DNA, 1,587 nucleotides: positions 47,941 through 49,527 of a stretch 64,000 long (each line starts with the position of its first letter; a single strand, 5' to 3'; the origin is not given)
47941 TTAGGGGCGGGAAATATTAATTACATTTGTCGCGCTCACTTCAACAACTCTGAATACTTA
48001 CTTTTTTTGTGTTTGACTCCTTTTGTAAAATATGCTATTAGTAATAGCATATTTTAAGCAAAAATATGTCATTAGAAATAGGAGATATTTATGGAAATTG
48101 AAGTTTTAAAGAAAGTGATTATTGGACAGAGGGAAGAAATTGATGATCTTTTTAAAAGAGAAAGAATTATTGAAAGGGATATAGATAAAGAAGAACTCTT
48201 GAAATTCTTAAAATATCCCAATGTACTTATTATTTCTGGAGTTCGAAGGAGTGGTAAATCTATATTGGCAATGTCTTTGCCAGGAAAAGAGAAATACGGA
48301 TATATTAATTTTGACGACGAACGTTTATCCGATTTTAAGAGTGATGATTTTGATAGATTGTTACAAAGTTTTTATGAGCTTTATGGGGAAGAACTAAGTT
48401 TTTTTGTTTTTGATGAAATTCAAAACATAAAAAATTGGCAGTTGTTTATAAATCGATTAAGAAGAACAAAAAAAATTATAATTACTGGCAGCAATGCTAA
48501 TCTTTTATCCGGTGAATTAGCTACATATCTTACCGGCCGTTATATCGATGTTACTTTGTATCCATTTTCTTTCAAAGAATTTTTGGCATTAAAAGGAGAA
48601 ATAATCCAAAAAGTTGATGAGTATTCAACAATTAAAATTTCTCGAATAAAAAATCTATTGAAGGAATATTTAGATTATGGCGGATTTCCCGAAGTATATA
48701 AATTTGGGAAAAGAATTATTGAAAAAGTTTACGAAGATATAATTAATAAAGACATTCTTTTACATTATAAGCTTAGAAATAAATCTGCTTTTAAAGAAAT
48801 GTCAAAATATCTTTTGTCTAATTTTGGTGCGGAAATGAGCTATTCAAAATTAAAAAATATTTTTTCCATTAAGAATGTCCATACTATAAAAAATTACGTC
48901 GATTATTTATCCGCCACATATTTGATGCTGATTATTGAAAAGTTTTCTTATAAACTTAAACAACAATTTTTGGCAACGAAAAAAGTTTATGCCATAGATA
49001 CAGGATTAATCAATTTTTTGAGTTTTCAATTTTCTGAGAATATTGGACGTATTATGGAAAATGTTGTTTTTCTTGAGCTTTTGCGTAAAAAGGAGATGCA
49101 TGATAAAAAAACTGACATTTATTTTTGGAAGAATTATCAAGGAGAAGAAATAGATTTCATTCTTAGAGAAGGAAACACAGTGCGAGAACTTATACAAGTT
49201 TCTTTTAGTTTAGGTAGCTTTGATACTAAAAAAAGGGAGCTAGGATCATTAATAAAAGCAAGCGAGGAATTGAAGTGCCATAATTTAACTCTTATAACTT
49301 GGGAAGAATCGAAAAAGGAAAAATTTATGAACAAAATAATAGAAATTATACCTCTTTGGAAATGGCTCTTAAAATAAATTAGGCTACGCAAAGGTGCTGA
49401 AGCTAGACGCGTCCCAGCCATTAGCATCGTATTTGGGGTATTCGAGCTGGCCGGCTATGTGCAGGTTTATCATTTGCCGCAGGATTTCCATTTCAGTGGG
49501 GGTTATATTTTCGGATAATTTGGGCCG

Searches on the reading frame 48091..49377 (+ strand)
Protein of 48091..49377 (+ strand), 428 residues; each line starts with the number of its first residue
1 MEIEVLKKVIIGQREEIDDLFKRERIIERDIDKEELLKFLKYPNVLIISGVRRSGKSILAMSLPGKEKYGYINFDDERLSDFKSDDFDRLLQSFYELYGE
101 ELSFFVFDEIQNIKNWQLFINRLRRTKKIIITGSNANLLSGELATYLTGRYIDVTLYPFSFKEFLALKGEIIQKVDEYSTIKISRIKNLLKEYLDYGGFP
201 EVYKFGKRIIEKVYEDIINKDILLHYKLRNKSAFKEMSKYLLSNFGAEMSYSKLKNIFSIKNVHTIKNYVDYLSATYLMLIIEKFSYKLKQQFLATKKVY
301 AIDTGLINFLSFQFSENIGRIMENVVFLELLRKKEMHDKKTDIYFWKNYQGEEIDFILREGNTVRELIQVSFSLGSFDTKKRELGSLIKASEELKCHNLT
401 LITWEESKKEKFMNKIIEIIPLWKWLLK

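Call 31: search_protein_families(library=pfam, proteins=[window:48091-49377:+], max_evalue=0.00001)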
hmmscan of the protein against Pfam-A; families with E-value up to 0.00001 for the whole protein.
window:48091-49377:+ (428 aa): 2 families
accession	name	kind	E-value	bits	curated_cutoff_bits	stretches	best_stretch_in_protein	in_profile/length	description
PF13173.12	AAA_14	-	6.7e-33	113.9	27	1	44-165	3-129/129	AAA domain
PF13635.12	DUF4143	-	1.6e-24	86.9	28.1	1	220-370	2-157/160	Domain of unknown function (DUF4143)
